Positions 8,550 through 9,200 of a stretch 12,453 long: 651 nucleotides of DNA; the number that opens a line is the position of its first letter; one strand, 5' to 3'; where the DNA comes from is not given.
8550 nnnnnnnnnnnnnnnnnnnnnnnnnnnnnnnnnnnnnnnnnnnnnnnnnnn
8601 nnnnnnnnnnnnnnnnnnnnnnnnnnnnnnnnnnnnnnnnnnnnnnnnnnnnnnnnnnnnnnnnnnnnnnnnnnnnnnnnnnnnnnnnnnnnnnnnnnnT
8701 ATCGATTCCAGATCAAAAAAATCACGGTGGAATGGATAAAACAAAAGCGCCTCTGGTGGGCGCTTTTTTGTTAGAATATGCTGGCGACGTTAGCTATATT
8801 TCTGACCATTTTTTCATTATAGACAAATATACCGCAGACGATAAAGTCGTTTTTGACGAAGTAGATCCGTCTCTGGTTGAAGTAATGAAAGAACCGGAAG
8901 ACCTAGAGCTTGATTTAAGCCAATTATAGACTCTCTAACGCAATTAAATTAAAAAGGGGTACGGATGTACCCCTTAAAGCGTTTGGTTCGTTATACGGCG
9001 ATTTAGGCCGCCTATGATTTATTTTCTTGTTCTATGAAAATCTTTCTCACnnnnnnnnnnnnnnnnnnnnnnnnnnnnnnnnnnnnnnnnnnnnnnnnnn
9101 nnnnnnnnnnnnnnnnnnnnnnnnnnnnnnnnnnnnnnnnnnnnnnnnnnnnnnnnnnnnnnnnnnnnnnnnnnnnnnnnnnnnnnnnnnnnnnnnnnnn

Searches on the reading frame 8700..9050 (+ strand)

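Call 34: search_protein_families(library=pfam, proteins=[L005:3572-4153:-, L005:4245-4502:+, L005:4538-5536:+, L006:3533-3976:+, L007:6072-7562:-, L007:7562-8119:-, L007:8286-9461:+, L001:1252-1980:+], max_evalue=0.01)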
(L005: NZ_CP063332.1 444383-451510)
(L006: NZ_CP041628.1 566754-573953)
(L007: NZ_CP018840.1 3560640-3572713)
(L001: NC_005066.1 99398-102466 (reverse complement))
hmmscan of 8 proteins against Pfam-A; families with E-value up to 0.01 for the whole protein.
L005:3572-4153:- (193 aa): 2 families
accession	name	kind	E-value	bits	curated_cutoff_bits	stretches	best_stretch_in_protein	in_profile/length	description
PF21817.3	CapR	-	8.2e-06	26.4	24.2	1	34-87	5-64/67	CapR homology domain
PF10544.15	T5orf172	-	0.00045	21.1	20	1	113-188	16-98/101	T5orf172 domain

L005:4245-4502:+ (85 aa): 0 families

L005:4538-5536:+ (332 aa): 0 families

L006:3533-3976:+ (147 aa): 0 families

L007:6072-7562:- (496 aa): 6 families
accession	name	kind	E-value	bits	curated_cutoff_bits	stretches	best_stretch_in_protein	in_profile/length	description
PF21241.2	UvsW_N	-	2.1e-34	118.2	25.3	1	3-83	1-81/81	DNA helicase UvsW, N-terminal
PF04851.21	ResIII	-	6.6e-20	72.1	22.5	1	94-261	9-163/164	Type III restriction enzyme, res subunit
PF00271.37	Helicase_C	-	4.2e-11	43.5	23.5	1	339-440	10-109/110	Helicase conserved C-terminal domain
PF00270.35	DEAD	-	4.1e-10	40.1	26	1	118-247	3-145/167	DEAD/DEAH box helicase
PF18766.7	SWI2_SNF2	-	4.1e-05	23.8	26.7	1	139-296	28-189/221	SWI2/SNF2 ATPase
PF13401.12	AAA_22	-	0.0057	17.4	27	0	139-261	15-125/130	AAA domain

L007:7562-8119:- (185 aa): 1 family
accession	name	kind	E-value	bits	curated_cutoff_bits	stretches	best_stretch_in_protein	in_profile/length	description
PF21817.3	CapR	-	1.7e-05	25.3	24.2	1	30-76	11-63/67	CapR homology domain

L007:8286-9461:+ (391 aa): 2 families
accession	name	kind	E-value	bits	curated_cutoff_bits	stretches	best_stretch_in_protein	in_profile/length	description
PF21817.3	CapR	-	2.1e-09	37.9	24.2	1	87-122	5-39/67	CapR homology domain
PF13455.12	MUG113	-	8e-06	26.8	22.3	1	251-307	2-55/73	Meiotically up-regulated gene 113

L001:1252-1980:+ (242 aa): 0 families

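Call 36: search_dna_similar(query=L005:3572-4153:-, collection=phages, mode=protein, max_rows=20)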
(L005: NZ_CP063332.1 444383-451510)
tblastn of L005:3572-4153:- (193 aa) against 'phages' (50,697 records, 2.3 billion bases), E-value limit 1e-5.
Records with a match: 5; places in all: 5; records where one place covers at least 80% of the query: 0.
Best place of each record, by identity: <60% 5.
By first word of the organism name: Klebsiella 5.
By host as written in the record: Klebsiella pneumoniae 3; Klebsiella pneumoniae GZ-1 2.
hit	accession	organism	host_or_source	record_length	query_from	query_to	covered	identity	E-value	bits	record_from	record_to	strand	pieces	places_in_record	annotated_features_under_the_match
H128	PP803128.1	Klebsiella phage vB_Kpn_HF1013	Klebsiella pneumoniae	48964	47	182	70%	26.8%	5e-6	52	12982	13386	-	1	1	endonuclease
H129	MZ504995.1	Klebsiella phage Geezett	Klebsiella pneumoniae GZ-1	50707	47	182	70%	26.8%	5e-6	52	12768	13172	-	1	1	hypothetical protein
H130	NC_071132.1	Klebsiella phage Geezett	Klebsiella pneumoniae GZ-1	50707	47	182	70%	26.8%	5e-6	52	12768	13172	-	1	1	endonuclease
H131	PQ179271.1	Klebsiella phage PCCM_KpPS2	Klebsiella pneumoniae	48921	47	182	70%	26.3%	3e-6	52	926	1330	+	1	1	hypothetical protein (x2)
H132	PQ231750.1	Klebsiella phage PCCM_KpP_22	Klebsiella pneumoniae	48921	47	182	70%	26.3%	3e-6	52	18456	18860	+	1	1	hypothetical protein (x2)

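Call 38: search_protein_families(library=padloc, proteins=[L005:3572-4153:-, L005:4245-4502:+, L005:4538-5536:+, L006:3533-3976:+, L007:6072-7562:-, L007:7562-8119:-, L007:8286-9461:+], max_evalue=0.01)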
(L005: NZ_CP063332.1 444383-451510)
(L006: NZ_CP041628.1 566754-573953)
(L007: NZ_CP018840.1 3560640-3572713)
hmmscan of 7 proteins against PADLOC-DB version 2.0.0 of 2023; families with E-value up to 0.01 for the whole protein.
L005:3572-4153:- (193 aa): 0 families

L005:4245-4502:+ (85 aa): 0 families

L005:4538-5536:+ (332 aa): 2 families
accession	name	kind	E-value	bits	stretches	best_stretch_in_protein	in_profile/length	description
PDLC03977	PD-Lambda-1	-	0.0047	13.9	1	186-207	367-388/496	-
PDLC03976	PD-Lambda-1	-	0.0074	13.2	0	164-207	342-389/491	-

L006:3533-3976:+ (147 aa): 0 families

L007:6072-7562:- (496 aa): 21 families
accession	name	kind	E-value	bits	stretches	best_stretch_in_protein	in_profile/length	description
PDLC02706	PbeA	-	4.7e-12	43.3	2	114-261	269-432/722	PbeA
PDLC02707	PbeA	-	9.2e-12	42.3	1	108-326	246-479/672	PbeA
PDLC03658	mREase_IV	-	4.8e-10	35.8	1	136-454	249-559/953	Type IV methyl-directed restriction enzyme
PDLC02704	PbeA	-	3e-08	30.6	1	223-326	383-484/682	PbeA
PDLC03659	mREase_IV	-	6e-07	25.7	1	222-454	334-567/945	Type IV methyl-directed restriction enzyme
PDLC03049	REase_I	-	1.2e-06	24.8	1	104-297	157-358/807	Type I restriction enzyme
PDLC00201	HamB2|HamB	-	1.9e-05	21.2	1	122-248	110-228/721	DEAD-box helicase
PDLC03597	REase_MTase_IIG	-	4.7e-05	19.1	1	327-446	475-601/1646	Type IIG restriction enzyme-methyltransferase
PDLC00659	HmaA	-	7.2e-05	18.8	1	112-249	102-249/1176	SNF2 helicase / DEAD-box helicase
PDLC00177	HamB1|HamB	-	0.00015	18.1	1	136-231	161-258/841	DEAD-box helicase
PDLC00187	HamB1|HamB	-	0.00087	15.7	1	123-180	149-208/851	DEAD-box helicase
PDLC00180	HamB1|HamB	-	0.00093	15.8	1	124-250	109-227/709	DEAD-box helicase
PDLC03047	REase_I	-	0.0011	14.8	0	129-260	362-491/1107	Type I restriction enzyme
PDLC04987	PDC-S28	-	0.0013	15.2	1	108-176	29-101/846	-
PDLC01439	typeIV_DinG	-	0.0025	14.6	0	338-413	400-470/575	CAS-IV-A; associated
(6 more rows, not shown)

L007:7562-8119:- (185 aa): 0 families

L007:8286-9461:+ (391 aa): 0 families

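Call 39: search_protein_families(library=phrogs, proteins=[L005:3572-4153:-, L005:4245-4502:+, L005:4538-5536:+, L006:3533-3976:+, L007:7562-8119:-, L007:8286-9461:+, L001:1252-1980:+], max_evalue=0.01)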
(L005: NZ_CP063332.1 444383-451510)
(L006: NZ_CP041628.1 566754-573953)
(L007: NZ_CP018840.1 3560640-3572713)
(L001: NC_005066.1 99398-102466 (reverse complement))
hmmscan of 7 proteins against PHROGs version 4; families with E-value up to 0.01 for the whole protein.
L005:3572-4153:- (193 aa): 1 family
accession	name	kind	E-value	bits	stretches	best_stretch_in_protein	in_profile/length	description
phrog_681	-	DNA, RNA and nucleotide metabolism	1.5e-22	80.9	1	30-181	371-527/576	endonuclease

L005:4245-4502:+ (85 aa): 1 family
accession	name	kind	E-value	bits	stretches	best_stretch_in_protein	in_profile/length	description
phrog_1051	-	head and packaging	1.1e-09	39.8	1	8-75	106-174/229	minor head protein inhibitor of protease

L005:4538-5536:+ (332 aa): 1 family
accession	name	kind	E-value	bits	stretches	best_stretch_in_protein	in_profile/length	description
phrog_681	-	DNA, RNA and nucleotide metabolism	3.8e-20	73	1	87-292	362-556/576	endonuclease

L006:3533-3976:+ (147 aa): 1 family
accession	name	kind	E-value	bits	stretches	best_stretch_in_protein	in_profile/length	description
phrog_1051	-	head and packaging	4.5e-11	44.4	1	34-137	77-174/229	minor head protein inhibitor of protease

L007:7562-8119:- (185 aa): 1 family
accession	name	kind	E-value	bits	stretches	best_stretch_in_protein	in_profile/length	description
phrog_681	-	DNA, RNA and nucleotide metabolism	6e-19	69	1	31-178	380-535/576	endonuclease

L007:8286-9461:+ (391 aa): 2 families
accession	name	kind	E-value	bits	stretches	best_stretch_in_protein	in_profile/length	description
phrog_681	-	DNA, RNA and nucleotide metabolism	7.8e-44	151.2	1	17-348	237-554/576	endonuclease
phrog_25806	-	unknown function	4.7e-05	24.1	1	251-322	106-176/186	-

L001:1252-1980:+ (242 aa): 3 families
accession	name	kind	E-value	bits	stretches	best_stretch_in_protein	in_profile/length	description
phrog_1051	-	head and packaging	7.5e-76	256.3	1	1-242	1-229/229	minor head protein inhibitor of protease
phrog_3259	-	unknown function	1.3e-05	26.3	1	10-58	138-186/188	-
phrog_8608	-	head and packaging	0.00016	22.6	1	214-242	137-165/165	prohead protease inhibitor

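Call 54: find_related_loci(query=L005:3572-4153:-, collection=viral_contigs, flank=4000)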
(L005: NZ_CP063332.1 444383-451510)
Query L005:3572-4153:- (193 aa) in viral_contigs; peptide patterns used: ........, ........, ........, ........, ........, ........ (x = any residue, [..] = any of these).
8 stretches matched a pattern; 2 encode a relative of the query (tblastn E <= 1e-3); 2 distinct loci.
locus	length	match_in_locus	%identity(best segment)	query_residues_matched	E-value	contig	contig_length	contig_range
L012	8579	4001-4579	98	1-193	2e-130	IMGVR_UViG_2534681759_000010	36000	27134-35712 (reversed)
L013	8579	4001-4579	98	1-193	1e-129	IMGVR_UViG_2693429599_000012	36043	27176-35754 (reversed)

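Call 55: find_related_loci(query=L005:4538-5536:+, collection=viral_contigs, flank=4000)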
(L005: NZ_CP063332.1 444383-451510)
Query L005:4538-5536:+ (332 aa) in viral_contigs; peptide patterns used: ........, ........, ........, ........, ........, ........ (x = any residue, [..] = any of these).
15 stretches matched a pattern; 9 encode a relative of the query (tblastn E <= 1e-3); 8 distinct loci.
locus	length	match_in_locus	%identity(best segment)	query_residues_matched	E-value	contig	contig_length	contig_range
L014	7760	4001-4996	99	1-332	0e+0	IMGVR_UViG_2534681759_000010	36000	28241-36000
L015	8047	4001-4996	99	1-332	0e+0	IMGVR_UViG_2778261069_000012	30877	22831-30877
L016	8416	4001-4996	99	1-332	0e+0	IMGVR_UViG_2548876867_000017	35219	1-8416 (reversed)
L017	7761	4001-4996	99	1-332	0e+0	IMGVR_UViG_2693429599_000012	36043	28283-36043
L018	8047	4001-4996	99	1-332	0e+0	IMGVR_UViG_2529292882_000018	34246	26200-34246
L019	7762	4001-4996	99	1-332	0e+0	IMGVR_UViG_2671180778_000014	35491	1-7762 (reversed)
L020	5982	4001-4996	99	1-332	0e+0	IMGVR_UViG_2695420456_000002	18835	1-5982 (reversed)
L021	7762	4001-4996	99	1-332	0e+0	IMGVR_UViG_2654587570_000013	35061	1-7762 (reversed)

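Call 65: search_dna_similar(query=L007:8286-9461:+, collection=phages, mode=protein, max_rows=25, max_evalue=0.00001)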
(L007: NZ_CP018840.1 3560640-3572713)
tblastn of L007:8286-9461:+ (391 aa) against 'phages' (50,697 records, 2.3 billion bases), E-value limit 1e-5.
Records with a match: 118; places in all: 135; records where one place covers at least 80% of the query: 26.
Best place of each record, by identity: <60% 118.
By first word of the organism name: Escherichia 51; Salmonella 22; Vibrio 13; Aeromonas 11; Klebsiella 7; Enterobacteria 4; Cronobacter 4; Shigella 2; Listeria 2; Phage 1; and 1 more.
By host as written in the record: Escherichia coli 19; - 17; Escherichia coli K-12 7; Salmonella enterica 6; Escherichia coli str. K-12 substr. MG1655 5; Salmonella enterica subsp. enterica serovar Enteritidis PT1 4; Aeromonas hydrophila 4; Klebsiella pneumoniae 4; and 33 more.
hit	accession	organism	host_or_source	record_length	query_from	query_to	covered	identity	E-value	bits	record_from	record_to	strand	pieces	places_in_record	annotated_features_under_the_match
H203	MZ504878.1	Enterobacteria phage Whisky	-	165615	1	338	86%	29.7%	5e-35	142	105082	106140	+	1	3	hypothetical protein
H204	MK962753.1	Shigella phage JK32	Escherichia coli XL1 Blue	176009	1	338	86%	29.3%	6e-35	142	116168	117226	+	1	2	hypothetical protein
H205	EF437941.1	Escherichia phage Phi1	Escherichia coli K-12 (F+)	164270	19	332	80%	30.5%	2e-27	120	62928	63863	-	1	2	hypothetical protein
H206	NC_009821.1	Escherichia phage Phi1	Escherichia coli K-12 (F+)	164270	19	332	80%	30.5%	2e-27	120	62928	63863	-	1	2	endonuclease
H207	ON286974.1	Escherichia phage W115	Escherichia coli LF82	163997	1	329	84%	28.1%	2e-12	75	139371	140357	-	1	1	hypothetical protein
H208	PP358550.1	Escherichia phage FL04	Escherichia coli str. K-12 substr. ...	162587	12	329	81%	28.5%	3e-18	93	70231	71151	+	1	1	hypothetical protein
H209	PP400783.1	Escherichia phage FL37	Escherichia coli str. K-12 substr. ...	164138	12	329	81%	28.2%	5e-18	92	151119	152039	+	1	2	rasttk_feature_annotation_tool=annotate_proteins_si milarity; ... | hypothetical protein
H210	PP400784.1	Escherichia phage FL38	Escherichia coli str. K-12 substr. ...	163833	19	344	83%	27.1%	2e-25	114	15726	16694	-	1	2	hypothetical protein (x2)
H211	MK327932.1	Escherichia phage vB_EcoM_G2248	Escherichia coli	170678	19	344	83%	27.1%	2e-25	114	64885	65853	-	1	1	hypothetical protein (x2) | terminator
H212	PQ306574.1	Escherichia phage vB_EcoM_PTE-Eco09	Escherichia coli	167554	12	329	81%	27.6%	5e-18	92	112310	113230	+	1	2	hypothetical protein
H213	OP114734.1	Escherichia phage vB_ESM-pEJ01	Escherichia coli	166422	19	344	83%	26.8%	4e-25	113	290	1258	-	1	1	hypothetical protein (x2)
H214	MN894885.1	Escherichia phage Ec_Makalu_001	Escherichia coli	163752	18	332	81%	27.7%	9e-16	85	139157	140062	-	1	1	hypothetical protein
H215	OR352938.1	Escherichia phage AV108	Escherichia coli ESBL091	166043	18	332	81%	27.7%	1e-15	85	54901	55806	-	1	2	hypothetical protein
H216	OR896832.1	Escherichia phage GoldenSnicker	Escherichia coli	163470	18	332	81%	27.7%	1e-15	85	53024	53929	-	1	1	endonuclease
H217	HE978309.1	Enterobacteria phage GEC-3S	Escherichia coli O104:H4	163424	18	332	81%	27.7%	1e-15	85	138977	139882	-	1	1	hypothetical protein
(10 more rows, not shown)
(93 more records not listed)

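Call 66: get_annotated_region(hit=H204, flank=3500)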
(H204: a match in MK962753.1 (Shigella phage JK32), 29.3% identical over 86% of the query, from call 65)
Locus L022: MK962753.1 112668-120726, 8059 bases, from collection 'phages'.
description: Shigella phage JK32, complete genome.
organism: Shigella phage JK32 (NCBI taxid 2591059)
taxonomy: Viruses; Duplodnaviria; Heunggongvirae; Uroviricota; Caudoviricetes; Straboviridae; Krischvirus
host: Escherichia coli XL1 Blue; source: river; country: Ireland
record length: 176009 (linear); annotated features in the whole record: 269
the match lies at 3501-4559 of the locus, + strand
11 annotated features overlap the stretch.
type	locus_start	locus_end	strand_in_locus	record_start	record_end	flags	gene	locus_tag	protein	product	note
CDS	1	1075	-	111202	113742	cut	-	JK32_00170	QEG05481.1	head outer capsid protein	Hoc head outer capsid protein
CDS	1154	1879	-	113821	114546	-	-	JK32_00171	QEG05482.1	inhibitor of prohead protease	-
CDS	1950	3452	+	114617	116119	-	-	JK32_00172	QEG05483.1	RNA-DNA and DNA-DNA helicase ATPase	UvsW RNA-DNA and DNA-DNA helicase ATPase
CDS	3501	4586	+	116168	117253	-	-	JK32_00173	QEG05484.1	hypothetical protein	-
CDS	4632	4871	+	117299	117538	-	-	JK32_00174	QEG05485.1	ATP-dependent DNA helicase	ATP-dependent DNA helicase UvsW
CDS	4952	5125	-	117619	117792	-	-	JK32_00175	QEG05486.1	hypothetical protein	-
CDS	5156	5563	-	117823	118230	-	-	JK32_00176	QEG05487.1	UvsY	-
CDS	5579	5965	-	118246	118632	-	-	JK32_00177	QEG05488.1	baseplate wedge subunit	-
CDS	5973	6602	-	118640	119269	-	-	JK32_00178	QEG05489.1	baseplate hub subunit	-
CDS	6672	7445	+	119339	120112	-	-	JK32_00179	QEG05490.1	baseplate hub assembly catalyst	gp51 baseplate hub assembly catalyst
CDS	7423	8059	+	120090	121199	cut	-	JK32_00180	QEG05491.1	baseplate hub subunit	gp27 baseplate hub subunit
